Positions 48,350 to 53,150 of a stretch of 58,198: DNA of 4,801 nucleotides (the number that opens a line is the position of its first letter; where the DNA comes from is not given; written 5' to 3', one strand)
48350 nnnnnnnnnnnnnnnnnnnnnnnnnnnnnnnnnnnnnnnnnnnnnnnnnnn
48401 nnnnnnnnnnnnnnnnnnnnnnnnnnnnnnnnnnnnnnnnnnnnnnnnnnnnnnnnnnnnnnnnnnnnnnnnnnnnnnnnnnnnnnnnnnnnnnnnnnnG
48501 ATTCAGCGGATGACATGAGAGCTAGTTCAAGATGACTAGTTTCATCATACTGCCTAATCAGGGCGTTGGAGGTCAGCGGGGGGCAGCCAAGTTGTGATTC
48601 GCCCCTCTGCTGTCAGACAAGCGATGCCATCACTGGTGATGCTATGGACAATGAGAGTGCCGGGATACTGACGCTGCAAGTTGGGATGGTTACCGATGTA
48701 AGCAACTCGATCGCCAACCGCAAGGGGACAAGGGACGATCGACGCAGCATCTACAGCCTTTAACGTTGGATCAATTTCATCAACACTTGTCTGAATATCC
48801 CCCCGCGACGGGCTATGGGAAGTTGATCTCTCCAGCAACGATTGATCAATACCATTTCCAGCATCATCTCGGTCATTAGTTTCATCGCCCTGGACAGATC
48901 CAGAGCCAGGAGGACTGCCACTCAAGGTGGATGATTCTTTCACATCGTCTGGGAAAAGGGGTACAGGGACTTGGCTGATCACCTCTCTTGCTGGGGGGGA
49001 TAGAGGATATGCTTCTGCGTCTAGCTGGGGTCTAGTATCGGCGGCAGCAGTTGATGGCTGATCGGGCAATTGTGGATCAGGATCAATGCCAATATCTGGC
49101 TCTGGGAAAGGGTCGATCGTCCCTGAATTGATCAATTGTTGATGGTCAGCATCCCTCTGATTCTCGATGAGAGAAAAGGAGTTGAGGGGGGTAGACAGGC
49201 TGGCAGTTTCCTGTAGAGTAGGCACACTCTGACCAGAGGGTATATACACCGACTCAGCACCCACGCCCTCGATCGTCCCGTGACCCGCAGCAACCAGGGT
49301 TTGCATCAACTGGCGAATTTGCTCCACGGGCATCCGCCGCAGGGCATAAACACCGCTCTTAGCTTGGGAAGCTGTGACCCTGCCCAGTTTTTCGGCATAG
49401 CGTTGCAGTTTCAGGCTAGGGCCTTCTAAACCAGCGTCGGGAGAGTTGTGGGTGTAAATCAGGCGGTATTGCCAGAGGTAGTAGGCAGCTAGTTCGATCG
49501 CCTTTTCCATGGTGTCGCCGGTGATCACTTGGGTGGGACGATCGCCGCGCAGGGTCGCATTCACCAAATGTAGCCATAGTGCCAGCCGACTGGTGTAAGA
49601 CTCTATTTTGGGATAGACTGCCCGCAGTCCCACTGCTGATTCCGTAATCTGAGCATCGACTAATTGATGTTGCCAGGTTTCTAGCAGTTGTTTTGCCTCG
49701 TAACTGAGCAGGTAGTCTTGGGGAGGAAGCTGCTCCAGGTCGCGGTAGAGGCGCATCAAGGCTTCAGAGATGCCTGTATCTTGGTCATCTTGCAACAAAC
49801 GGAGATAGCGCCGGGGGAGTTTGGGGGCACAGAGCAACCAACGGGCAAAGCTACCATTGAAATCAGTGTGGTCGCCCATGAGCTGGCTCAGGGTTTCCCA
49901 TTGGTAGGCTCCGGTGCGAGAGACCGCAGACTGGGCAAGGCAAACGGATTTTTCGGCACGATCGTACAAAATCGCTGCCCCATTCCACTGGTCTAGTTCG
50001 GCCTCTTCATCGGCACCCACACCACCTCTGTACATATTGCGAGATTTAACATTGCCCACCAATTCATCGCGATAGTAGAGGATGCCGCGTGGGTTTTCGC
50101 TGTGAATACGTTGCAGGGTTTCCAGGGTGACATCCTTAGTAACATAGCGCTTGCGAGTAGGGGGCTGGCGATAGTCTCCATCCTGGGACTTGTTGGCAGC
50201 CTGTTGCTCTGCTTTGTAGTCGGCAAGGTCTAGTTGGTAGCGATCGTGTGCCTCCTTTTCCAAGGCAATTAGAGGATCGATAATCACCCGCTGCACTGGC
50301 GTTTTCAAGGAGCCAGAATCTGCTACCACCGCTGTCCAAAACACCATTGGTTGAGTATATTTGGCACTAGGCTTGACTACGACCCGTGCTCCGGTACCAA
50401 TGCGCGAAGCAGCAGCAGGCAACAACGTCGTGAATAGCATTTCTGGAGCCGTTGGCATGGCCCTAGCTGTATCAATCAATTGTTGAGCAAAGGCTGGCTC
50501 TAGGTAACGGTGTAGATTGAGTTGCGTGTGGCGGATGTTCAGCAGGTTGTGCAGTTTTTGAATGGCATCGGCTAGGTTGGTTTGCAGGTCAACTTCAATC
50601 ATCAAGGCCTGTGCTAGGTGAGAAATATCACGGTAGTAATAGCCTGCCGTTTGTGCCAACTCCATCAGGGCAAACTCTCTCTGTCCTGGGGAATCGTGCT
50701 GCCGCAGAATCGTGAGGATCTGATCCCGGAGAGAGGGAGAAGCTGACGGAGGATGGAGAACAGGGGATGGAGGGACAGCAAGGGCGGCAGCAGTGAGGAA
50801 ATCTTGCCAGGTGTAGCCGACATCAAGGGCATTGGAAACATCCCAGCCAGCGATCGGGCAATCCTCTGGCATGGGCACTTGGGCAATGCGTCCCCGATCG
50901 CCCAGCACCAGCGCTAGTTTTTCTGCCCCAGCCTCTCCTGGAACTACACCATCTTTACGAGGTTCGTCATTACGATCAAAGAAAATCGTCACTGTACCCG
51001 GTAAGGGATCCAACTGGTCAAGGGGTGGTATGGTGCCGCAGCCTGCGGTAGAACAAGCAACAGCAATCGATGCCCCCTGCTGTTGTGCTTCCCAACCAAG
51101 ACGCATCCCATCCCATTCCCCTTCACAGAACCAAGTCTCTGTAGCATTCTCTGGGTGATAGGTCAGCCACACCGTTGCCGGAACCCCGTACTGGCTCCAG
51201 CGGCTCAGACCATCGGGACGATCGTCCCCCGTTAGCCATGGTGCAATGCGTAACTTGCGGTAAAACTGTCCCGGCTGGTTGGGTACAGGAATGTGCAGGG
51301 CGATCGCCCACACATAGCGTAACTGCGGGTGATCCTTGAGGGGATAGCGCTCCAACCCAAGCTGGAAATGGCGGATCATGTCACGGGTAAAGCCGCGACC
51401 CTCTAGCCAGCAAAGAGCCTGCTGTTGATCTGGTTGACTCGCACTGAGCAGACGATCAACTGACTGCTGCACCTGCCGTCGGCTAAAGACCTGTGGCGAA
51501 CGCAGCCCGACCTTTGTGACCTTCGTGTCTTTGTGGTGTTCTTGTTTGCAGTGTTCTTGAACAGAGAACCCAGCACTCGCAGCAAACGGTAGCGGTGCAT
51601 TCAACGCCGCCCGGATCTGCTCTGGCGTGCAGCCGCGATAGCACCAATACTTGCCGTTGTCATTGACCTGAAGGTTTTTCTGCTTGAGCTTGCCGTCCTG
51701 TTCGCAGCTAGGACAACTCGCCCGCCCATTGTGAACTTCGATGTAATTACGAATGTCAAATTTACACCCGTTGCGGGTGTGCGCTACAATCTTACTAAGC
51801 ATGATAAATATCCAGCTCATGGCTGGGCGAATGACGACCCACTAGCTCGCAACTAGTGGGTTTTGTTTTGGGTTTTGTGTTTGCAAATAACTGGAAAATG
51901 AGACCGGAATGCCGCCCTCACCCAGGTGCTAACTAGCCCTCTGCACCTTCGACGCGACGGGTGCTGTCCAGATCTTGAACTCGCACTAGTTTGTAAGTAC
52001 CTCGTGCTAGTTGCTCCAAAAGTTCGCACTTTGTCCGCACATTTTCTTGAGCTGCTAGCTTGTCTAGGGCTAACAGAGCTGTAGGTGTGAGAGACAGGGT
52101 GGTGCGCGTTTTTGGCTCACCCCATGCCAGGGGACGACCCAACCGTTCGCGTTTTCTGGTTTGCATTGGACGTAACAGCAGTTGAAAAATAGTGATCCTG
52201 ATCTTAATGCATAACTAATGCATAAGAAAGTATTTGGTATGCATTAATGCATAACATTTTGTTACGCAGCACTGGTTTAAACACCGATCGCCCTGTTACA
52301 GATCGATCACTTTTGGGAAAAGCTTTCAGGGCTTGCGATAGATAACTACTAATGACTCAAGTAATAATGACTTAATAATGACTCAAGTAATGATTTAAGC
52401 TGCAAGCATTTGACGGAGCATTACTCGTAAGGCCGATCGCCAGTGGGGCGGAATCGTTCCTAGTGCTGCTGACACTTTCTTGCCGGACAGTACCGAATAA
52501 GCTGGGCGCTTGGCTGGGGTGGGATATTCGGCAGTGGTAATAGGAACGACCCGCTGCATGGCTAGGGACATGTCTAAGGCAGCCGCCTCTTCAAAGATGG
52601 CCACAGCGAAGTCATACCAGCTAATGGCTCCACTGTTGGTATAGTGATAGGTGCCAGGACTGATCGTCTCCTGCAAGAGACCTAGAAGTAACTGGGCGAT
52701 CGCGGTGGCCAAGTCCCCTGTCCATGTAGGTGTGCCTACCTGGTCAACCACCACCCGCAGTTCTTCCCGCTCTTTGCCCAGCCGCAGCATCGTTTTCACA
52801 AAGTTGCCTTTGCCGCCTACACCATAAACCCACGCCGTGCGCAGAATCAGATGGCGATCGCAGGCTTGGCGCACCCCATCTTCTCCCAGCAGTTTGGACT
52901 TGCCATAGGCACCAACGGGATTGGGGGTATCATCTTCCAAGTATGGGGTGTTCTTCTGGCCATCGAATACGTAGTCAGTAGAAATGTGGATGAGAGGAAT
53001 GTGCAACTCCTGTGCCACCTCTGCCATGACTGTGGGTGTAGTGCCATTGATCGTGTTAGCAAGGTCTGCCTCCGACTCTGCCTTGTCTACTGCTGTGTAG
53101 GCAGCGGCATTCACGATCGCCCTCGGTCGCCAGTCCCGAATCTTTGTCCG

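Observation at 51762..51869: Candidate countertranscript (antisense RNA) over the rep translation start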

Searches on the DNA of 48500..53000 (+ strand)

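Call 6: search_dna_similar(query=window:48500-53000:+, collection=plasmids, mode=near)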
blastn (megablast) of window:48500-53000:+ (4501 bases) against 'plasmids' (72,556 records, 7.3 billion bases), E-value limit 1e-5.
No match.

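Call 57: search_dna_similar(query=window:51700-52300:+, collection=plasmids, mode=distant, max_evalue=0.01)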
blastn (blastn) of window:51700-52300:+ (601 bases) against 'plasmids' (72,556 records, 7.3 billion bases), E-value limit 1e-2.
No match.
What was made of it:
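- Tried and rejected: Plasmid collection: megablast (call 6) and blastn (call 57) found nothing.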

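Call 61: build_rna_model(alignment_id=A4, structure=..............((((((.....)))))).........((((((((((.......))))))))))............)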
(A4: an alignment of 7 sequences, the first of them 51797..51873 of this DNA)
Model R1 built from alignment A4 (7 sequences, 79 columns); structure: as given.
model positions 77; base pairs 16; branch points 1; effective number of sequences 1.46; information 0.735 bits per position. Calibrated on 0.2 Mb of random sequence (short: E-values are rough).
structure used (alignment columns):
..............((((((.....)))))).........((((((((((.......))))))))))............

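Call 62: search_with_rna_model(model_id=R1, sources=[window, L001, L002, L003, L004, L005, L006, L007, L008, L009, L010, L011, L012, L013, L014, L015, L016, L017, L018, L019, L020, L021, L022, L023, L024, L025, L026, L028, L029, L030, L031, L033, L034, L035, L036, L038, L039, L040, L041, L042, L043, L044], max_evalue=10)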
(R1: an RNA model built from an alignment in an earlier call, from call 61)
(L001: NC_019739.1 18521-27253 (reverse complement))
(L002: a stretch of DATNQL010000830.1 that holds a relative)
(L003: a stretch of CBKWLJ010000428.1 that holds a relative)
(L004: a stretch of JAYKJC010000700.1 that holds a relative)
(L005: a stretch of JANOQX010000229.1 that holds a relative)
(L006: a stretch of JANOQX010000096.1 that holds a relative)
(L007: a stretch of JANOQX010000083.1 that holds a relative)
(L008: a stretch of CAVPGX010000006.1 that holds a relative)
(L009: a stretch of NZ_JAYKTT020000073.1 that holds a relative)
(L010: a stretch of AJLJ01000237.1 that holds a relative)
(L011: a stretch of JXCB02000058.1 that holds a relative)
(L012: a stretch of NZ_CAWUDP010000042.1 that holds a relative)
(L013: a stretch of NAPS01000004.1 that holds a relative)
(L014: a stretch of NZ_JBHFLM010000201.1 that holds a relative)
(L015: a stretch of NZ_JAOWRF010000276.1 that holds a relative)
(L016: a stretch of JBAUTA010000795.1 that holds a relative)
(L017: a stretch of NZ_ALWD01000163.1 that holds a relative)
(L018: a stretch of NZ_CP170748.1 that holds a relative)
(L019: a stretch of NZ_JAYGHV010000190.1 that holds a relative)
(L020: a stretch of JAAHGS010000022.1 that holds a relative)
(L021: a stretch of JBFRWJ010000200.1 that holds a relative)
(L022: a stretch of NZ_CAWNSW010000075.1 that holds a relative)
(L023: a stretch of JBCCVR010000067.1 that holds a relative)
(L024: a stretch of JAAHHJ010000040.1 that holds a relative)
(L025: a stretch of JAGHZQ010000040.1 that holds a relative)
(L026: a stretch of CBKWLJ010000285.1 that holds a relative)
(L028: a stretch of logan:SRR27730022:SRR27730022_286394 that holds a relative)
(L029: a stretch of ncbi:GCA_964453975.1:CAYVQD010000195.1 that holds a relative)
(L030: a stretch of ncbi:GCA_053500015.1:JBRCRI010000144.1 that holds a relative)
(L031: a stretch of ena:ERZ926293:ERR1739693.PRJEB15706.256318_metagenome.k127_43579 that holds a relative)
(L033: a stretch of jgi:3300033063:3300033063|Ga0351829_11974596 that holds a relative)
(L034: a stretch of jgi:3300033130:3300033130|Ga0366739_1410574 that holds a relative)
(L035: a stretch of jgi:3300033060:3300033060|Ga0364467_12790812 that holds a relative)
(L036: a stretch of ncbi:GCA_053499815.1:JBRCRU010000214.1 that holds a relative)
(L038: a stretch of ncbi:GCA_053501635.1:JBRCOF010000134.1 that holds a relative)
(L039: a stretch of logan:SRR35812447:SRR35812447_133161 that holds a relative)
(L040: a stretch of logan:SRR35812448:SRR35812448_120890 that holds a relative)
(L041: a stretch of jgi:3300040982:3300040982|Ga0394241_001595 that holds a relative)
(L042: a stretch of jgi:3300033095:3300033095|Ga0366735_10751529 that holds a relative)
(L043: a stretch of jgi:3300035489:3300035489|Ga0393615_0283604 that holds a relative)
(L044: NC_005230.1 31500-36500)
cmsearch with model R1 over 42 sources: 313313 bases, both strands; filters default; matches with E-value up to 10: 24.
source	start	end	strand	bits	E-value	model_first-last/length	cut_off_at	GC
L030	2777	2853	-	108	1.9e-25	1-77/77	no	0.47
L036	3316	3392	-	108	1.9e-25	1-77/77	no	0.47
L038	3316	3392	-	108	1.9e-25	1-77/77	no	0.47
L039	1987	2063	-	108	1.9e-25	1-77/77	no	0.47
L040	1987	2063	-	108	1.9e-25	1-77/77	no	0.47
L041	3316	3392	-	108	1.9e-25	1-77/77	no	0.47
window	51797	51873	+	107.5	2.6e-25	1-77/77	no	0.48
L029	1076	1152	-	105.7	7.7e-25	1-77/77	no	0.52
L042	364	441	-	105.4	9.4e-25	1-77/77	no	0.45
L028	3930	4006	-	105.1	1.1e-24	1-77/77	no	0.45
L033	2881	2958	-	103.8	2.4e-24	1-77/77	no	0.46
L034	573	650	-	103.8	2.4e-24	1-77/77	no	0.46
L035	698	775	-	103.8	2.4e-24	1-77/77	no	0.46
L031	892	967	-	89.9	1.2e-20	1-77/77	no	0.47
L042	367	401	+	16.7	0.29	32-66/77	no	0.46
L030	2789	2813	+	13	2.8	41-65/77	no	0.56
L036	3328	3352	+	13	2.8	41-65/77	no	0.56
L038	3328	3352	+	13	2.8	41-65/77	no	0.56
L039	1999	2023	+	13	2.8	41-65/77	no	0.56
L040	1999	2023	+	13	2.8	41-65/77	no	0.56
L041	3328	3352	+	13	2.8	41-65/77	no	0.56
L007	5722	5777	-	11.8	6.1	1-77/77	no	0.45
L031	895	929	+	11.6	6.6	32-66/77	no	0.49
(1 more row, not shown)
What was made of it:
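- Tried and rejected: Covariance model R1 finds nothing there (call 62).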

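Call 68: search_rna_families(source=window, start=51650, end=52300, threshold=evalue, max_evalue=10)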
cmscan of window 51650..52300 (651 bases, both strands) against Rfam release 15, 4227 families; matches with E-value up to 10: 6.
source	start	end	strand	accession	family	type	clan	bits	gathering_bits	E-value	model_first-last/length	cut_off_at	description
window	52165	52189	+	RF01709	Lacto-rpoB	Cis-reg;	-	18.1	40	7.5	1-58/58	no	Lacto-rpoB RNA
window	51795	51821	-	RF04293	mir-889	Gene; miRNA;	CL00149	17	95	2.4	26-52/79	no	mir-889 microRNA precursor family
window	52186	52271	+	RF00673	mir-217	Gene; miRNA;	-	16.6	70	5.4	1-93/93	no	mir-217 microRNA precursor family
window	52168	52210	-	RF01158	SNORD108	Gene; snRNA; snoRNA; CD-box;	-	15.9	46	4.7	1-71/71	no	Small nucleolar RNA SNORD108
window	51809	51875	+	RF00236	ctRNA_pGA1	Gene; antisense;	-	15.4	45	2.5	1-79/79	no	ctRNA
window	51853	51930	-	RF02248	Six3os1_3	Gene; lncRNA;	-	9.8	40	7.8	1-75/75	no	Six3os1 conserved region 3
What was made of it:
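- On Any Rfam RNA family: The best local hit is ctRNA_pGA1 at 15.4 against 45 bits, E = 2.5 (call 68).
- Tried and rejected: At a permissive E-value only a chance-level ctRNA_pGA1 hit appeared (call 68).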

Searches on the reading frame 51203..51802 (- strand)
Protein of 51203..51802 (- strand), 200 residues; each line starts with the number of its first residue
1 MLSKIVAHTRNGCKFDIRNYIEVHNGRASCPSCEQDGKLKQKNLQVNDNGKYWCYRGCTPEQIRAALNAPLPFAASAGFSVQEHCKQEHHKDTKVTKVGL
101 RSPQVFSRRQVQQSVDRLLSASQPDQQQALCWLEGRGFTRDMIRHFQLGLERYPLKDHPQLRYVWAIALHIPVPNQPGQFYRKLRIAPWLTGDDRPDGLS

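Call 76: find_homologous_proteins(query=window:51203-51802:-, max_evalue=1e-20)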
Query window:51203-51802:- (200 aa): 5 proteins with E <= 1e-20 among 64 candidates.
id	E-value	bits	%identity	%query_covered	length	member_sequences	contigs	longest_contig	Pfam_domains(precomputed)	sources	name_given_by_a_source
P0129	1.0e-46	177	48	92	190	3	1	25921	-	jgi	jgi:hypothetical protein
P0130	5.5e-38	149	47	98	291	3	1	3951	-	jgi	jgi:hypothetical protein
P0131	1.2e-33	134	48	87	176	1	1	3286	-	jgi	jgi:hypothetical protein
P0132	1.3e-28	118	42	97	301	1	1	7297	-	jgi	jgi:hypothetical protein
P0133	3.1e-26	110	42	90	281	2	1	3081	-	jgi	jgi:hypothetical protein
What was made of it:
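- Tried and rejected: A third protein search with the Rep N-terminus gave only relatives below 50% identity (call 76).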
